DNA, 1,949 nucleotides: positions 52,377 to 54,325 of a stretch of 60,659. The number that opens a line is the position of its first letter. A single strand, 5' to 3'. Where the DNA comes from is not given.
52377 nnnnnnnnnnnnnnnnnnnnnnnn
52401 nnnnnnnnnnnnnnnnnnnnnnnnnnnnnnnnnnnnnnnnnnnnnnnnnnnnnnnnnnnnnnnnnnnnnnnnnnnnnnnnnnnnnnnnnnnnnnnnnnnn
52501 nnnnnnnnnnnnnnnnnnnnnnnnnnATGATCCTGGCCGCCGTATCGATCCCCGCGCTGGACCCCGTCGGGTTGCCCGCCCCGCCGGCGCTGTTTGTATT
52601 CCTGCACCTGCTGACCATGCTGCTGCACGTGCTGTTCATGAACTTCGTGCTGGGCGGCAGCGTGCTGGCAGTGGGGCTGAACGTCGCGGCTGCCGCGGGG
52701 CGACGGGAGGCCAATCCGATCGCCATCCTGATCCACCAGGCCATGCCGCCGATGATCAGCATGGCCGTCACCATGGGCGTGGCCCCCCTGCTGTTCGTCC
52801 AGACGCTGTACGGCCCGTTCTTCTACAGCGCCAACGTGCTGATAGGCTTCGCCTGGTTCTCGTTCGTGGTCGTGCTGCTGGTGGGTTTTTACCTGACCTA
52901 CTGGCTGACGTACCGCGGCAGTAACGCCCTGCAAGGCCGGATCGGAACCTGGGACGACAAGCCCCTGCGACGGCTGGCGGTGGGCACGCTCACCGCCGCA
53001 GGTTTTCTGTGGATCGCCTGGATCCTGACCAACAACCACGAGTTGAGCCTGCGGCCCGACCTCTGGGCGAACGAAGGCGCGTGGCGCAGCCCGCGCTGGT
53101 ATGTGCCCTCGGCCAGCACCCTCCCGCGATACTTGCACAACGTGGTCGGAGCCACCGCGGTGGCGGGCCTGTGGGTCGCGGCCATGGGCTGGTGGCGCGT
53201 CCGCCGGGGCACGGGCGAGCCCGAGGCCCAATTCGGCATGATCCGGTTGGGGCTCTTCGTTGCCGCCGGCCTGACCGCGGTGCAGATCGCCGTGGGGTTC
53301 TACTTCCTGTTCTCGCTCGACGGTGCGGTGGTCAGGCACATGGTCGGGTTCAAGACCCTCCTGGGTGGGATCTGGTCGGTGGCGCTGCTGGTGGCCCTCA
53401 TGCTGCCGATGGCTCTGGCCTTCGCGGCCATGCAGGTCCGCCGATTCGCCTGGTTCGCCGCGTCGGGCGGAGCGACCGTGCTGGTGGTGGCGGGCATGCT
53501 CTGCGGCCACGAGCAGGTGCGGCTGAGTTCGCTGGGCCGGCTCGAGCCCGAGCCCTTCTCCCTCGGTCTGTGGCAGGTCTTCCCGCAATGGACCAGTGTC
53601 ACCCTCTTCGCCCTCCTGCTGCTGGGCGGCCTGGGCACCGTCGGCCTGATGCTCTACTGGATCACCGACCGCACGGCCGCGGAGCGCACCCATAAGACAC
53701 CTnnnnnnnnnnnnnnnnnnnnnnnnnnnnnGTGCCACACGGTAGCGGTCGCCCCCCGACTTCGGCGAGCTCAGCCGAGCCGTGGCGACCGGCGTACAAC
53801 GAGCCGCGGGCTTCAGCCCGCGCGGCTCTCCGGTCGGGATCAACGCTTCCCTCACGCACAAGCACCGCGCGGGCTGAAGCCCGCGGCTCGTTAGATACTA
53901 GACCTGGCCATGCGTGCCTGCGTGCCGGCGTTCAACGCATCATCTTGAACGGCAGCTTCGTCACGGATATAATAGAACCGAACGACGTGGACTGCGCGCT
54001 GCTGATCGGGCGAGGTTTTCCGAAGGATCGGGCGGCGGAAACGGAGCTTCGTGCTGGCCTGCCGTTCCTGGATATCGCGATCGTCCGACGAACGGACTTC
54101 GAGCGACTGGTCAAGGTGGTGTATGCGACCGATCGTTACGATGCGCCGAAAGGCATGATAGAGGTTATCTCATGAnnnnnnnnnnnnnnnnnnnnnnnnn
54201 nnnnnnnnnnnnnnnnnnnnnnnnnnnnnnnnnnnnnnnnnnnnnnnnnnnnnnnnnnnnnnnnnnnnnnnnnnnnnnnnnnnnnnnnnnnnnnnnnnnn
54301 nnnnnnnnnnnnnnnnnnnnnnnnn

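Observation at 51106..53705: Cytochrome bd-superfamily protein fused to a c-type heme domain, with a non-CydB-looking partner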

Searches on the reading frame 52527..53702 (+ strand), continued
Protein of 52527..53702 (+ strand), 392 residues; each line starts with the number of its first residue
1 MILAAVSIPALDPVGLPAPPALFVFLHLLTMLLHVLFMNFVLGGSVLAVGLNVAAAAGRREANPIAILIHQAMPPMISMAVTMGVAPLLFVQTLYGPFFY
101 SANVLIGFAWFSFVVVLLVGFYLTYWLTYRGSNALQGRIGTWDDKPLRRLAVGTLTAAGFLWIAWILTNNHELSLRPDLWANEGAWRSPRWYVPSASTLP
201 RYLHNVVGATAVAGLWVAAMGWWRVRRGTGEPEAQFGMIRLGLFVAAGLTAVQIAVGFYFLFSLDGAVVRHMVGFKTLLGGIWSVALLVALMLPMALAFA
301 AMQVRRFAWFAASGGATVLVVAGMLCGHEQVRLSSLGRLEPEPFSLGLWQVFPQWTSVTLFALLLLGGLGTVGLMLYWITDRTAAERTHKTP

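Call 72: find_related_loci(query=A3, collection=genome_contigs, flank=3000)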
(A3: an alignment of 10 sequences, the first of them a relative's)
Query A3 (401 aa) in genome_contigs; peptide patterns used: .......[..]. (x = any residue, [..] = any of these).
600 stretches matched a pattern (row limit reached: there are more); 589 encode a relative of the query (tblastn E <= 1e-3); the best 80 are kept; 80 distinct loci.
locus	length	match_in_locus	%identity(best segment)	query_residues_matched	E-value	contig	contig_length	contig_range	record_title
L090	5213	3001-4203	100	1-401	0e+0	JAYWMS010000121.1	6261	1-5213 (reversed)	MAG: Nitrospirota bacterium isolate DY22_TVG06_BIN6 k141_236498, whole genome shotgun sequence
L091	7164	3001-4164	34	4-399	6e-62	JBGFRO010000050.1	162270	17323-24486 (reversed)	MAG: Bacteroidota bacterium isolate BA1A45.2019.Bin.33 NODE_112_length_162270_cov_12.388451, whole genome shotgun sequen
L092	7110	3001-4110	34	20-397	9e-62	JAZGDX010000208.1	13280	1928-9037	MAG: Bacteroidota bacterium isolate SCS3bin.55 SCS3bin.55_208, whole genome shotgun sequence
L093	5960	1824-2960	34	4-390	2e-59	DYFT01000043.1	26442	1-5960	MAG TPA_asm: Ignavibacterium album isolate BE2011_53_18 Afr_mines_BE2011_581_length_26442_cov_7_732444, whole genome sho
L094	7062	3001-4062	37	13-370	2e-57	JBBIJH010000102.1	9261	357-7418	MAG: Ignavibacteriales bacterium isolate QH2F170213_bin_158 NODE_7392_length_9261_cov_4.160113, whole genome shotgun seq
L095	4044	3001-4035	35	27-393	4e-56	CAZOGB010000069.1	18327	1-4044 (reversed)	MAG TPA_asm: uncultured bacterium isolate binchicken_co30_132 genome assembly, contig: NODE_2225_length_18327_cov_26.019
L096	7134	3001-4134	35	6-398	2e-55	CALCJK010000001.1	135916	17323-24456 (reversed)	MAG: uncultured bacterium isolate H1_Bin_METABAT__173_sub_1 genome assembly, contig: c_000000359281, whole genome shotgu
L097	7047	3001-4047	36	26-388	2e-51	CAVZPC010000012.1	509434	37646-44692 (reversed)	MAG: uncultured Acidobacteriaceae bacterium isolate MFD05580.bin.1.80 genome assembly, contig: contig_39420, whole genom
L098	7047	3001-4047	36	26-388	7e-51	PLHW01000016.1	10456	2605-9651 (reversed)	MAG: Acidobacteriaceae bacterium isolate bog_205 73.20110800_S1M.45_contig_8226, whole genome shotgun sequence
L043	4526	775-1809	33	35-398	5e-50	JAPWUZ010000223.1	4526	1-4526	MAG: Armatimonadota bacterium isolate RSWS16 scaffold_4911_c1, whole genome shotgun sequence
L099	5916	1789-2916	33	10-390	4e-49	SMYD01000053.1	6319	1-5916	MAG: Acidobacteria bacterium isolate N074bin37 k141_600870, whole genome shotgun sequence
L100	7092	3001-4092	36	9-388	1e-48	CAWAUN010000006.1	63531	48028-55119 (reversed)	MAG: uncultured Acidobacteriaceae bacterium isolate MFD09567.bin.1.136 genome assembly, contig: contig_35997, whole geno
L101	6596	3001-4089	33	6-383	2e-48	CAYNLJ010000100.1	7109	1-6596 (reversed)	MAG TPA_asm: uncultured Caldithrix sp. isolate SRP162660_co1_115 genome assembly, contig: NODE_11635_length_7109_cov_7.9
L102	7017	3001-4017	36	43-399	2e-48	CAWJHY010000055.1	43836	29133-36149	MAG: uncultured Acidobacteriota bacterium isolate MFD03323.bin.2.41 genome assembly, contig: contig_43545, whole genome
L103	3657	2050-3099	37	34-390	4e-48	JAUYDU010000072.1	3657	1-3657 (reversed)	MAG: Chloroflexota bacterium isolate C20_metabat.bin.54_sub C20_k141_787563, whole genome shotgun sequence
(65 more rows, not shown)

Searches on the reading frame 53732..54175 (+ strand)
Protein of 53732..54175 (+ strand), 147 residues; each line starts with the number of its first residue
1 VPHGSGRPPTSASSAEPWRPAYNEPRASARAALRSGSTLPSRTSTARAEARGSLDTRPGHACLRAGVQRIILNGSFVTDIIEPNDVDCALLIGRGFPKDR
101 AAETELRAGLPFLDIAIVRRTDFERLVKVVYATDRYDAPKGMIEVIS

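Call 48: search_protein_families(library=pfam, proteins=[window:53732-54175:+], max_evalue=0.001)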
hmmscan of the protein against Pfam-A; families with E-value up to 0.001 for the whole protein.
window:53732-54175:+ (147 aa): 1 family
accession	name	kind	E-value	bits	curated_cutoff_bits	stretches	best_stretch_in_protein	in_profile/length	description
PF22014.2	DUF6932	-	1.6e-08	35.5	27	1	64-145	47-141/142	Family of unknown function (DUF6932)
